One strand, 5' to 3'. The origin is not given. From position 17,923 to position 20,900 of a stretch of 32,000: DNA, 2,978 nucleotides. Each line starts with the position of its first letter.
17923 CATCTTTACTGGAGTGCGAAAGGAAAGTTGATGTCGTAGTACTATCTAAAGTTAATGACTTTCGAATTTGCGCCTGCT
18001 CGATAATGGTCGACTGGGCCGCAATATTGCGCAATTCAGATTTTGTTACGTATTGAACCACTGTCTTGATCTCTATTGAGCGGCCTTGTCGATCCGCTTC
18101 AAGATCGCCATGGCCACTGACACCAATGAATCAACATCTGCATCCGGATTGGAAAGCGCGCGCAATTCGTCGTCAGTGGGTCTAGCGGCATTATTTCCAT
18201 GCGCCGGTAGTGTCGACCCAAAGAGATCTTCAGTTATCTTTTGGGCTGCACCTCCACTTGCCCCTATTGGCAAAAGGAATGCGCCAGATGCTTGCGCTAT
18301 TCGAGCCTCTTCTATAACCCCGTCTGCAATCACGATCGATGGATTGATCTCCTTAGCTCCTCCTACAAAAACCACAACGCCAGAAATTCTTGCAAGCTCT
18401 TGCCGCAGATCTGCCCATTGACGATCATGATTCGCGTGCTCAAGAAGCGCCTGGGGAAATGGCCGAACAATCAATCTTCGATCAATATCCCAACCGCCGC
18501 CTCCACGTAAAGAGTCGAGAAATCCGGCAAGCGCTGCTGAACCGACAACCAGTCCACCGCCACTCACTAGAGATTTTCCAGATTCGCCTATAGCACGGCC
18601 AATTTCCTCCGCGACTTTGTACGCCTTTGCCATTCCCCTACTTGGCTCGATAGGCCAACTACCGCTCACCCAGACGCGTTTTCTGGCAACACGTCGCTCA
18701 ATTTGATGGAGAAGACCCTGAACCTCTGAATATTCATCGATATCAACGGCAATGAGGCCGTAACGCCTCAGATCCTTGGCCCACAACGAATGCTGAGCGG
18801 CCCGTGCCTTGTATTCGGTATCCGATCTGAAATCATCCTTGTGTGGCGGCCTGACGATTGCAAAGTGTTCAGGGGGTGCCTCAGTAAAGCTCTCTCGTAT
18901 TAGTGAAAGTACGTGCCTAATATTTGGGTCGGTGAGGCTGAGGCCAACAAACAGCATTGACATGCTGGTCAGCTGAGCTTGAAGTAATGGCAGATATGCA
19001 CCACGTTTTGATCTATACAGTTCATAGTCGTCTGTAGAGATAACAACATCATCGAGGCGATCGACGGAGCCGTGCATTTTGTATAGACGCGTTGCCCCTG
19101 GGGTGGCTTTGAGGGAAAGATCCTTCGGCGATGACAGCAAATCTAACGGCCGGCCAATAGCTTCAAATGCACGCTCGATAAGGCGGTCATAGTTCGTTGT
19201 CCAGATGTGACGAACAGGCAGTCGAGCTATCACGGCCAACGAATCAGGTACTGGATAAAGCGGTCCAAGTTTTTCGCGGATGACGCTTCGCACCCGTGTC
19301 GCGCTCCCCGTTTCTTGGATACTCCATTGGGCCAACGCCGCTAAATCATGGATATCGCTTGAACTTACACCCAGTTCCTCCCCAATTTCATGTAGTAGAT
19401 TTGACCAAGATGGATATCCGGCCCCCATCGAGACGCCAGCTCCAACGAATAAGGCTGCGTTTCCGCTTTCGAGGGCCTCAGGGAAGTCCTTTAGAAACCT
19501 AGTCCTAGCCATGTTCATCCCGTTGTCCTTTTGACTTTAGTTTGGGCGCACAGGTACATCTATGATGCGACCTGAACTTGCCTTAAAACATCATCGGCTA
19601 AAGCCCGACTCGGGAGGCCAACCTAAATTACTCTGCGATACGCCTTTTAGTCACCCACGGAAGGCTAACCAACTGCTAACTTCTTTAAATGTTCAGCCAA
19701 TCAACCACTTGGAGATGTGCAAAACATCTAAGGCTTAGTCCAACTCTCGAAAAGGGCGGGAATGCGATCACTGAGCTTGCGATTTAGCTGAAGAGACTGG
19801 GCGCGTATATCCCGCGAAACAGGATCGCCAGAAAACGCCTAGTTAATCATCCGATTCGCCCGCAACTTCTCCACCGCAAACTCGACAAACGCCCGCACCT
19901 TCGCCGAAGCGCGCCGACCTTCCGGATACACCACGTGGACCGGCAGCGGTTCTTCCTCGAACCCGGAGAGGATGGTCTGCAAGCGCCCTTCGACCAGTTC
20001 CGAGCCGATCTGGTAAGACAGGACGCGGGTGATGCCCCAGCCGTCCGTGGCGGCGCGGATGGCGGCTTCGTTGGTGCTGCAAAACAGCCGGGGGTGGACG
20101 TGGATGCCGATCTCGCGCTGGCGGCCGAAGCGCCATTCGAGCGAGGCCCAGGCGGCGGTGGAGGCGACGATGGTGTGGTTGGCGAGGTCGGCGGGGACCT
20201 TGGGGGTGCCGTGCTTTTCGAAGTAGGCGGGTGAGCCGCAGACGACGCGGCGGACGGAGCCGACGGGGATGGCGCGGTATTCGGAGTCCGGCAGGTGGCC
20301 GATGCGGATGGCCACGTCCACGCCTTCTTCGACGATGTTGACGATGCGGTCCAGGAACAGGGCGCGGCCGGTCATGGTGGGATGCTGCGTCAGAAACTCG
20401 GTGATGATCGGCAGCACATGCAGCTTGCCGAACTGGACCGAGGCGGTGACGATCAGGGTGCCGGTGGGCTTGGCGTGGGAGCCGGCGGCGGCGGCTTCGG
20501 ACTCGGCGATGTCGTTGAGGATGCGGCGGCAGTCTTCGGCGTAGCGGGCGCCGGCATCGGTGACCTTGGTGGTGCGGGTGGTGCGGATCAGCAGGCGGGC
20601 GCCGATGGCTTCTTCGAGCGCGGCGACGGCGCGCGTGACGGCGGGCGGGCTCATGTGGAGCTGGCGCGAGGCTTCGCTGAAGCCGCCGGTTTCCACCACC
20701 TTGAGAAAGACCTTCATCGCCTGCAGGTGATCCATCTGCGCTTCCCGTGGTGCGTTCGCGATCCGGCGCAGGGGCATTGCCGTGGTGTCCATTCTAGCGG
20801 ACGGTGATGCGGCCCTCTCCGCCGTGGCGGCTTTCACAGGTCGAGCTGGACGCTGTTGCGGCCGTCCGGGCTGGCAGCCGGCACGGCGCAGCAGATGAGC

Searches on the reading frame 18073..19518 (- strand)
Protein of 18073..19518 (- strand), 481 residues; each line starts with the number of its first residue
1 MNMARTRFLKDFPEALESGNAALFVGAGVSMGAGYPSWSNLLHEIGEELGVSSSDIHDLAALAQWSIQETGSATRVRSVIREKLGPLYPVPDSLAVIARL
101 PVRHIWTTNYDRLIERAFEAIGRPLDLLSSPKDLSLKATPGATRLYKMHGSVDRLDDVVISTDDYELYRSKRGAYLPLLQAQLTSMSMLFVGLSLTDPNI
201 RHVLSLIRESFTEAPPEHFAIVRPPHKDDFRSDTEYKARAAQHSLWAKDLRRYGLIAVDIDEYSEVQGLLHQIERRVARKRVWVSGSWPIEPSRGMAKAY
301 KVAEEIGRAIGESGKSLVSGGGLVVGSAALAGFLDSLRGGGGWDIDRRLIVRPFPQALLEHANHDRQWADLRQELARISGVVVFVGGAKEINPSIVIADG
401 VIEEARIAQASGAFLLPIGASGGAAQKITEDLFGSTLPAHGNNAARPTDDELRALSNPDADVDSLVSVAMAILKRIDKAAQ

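Call 3: search_protein_families(library=pfam, proteins=[window:18073-19518:-], max_evalue=0.1)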
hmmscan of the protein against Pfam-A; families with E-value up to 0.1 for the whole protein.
window:18073-19518:- (481 aa): 3 families
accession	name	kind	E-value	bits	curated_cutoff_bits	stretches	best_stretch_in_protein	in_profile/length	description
PF18185.7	STALD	-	4.1e-53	180.4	24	1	266-475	2-210/211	Sir2- and TIR-associating SLOG family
PF13289.12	SIR2_2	-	1e-29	103.9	24.5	1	104-230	2-129/141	SIR2-like domain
PF18163.6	LD_cluster2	-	3.2e-05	24.1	25.3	1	366-457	137-226/264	SLOG cluster2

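Call 4: search_protein_families(library=padloc, proteins=[window:18073-19518:-], max_evalue=0.1)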
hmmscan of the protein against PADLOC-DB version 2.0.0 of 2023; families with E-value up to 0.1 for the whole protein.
window:18073-19518:- (481 aa): 26 families (the best 25 are shown)
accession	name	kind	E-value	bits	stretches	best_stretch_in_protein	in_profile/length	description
PDLC00407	ThsA1|ThsA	-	9.3e-154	510.6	1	1-478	2-477/478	STALD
PDLC00412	ThsA1|ThsA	-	1.5e-55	186.5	1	166-477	1-312/314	STALD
PDLC00409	ThsA1|ThsA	-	1.5e-50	169.8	1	3-225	5-227/242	STALD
PDLC00416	ThsA1|ThsA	-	1.7e-29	101.1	1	248-476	3-225/226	STALD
PDLC04968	PDC-S25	-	7.4e-20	69.4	2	99-212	137-246/517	-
PDLC03856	LmuA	-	6.2e-17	59.9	2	102-232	115-239/433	-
PDLC04967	PDC-S25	-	6.7e-15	53.1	1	105-210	149-254/528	-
PDLC02184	Dsr2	-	2.4e-14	50.4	1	8-210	12-224/1222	-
PDLC04167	Dsr1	-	3.3e-09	33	1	14-205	16-222/1248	-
PDLC02420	Aga_SIR2-PNTD1-PNTD2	-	1.2e-07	28.4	2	96-200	126-228/1010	Class I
PDLC05061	PDC-S65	-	8.4e-06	23.3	1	102-135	139-172/592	-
PDLC02183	Dsr1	-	1.3e-05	21.1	1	14-206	16-229/1275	-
PDLC04082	SIR2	-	1.4e-05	22.2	1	104-125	130-151/345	-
PDLC04093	SIR2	-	1.5e-05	22.2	1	95-122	144-171/395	-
PDLC02402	Aga_SIR2-PNTD1-PNTD2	-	2.5e-05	20.6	1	97-180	121-207/876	Class I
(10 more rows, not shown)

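Call 5: search_protein_families(library=ncbifam, proteins=[window:18073-19518:-], max_evalue=0.1)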
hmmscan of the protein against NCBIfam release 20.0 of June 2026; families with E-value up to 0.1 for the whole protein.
window:18073-19518:- (481 aa): 4 families
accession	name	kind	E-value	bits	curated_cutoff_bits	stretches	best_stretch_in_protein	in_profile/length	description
NF041819.1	Dsr2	equivalog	1.5e-13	49.7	1400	1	7-203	6-212/1215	anti-phage defense-associated sirtuin Dsr2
NF041818.1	Dsr1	equivalog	5.9e-06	24.3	1400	1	14-247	16-272/1263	anti-phage defense-associated sirtuin Dsr1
NF058542.1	CtkRMPhLog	equivalog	0.029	14.3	300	1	300-333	18-51/177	cytokinin riboside 5'-monophosphate phosphoribohydrolase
TIGR00730.1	TIGR00730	subfamily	0.043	13.6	96.35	1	297-343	15-58/178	TIGR00730 family Rossman fold protein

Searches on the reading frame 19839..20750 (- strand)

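Call 86: search_protein_families(library=pfam, proteins=[window:19839-20750:-], max_evalue=0.01)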
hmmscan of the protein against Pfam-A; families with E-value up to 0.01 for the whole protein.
window:19839-20750:- (303 aa): 2 families
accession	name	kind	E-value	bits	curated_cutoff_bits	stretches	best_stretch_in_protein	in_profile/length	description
PF03466.25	LysR_substrate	-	2.5e-34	118.9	28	1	93-296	2-208/209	LysR substrate binding domain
PF00126.33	HTH_1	-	2.9e-20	72.4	26.6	1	9-67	1-59/60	Bacterial regulatory helix-turn-helix protein, lysR family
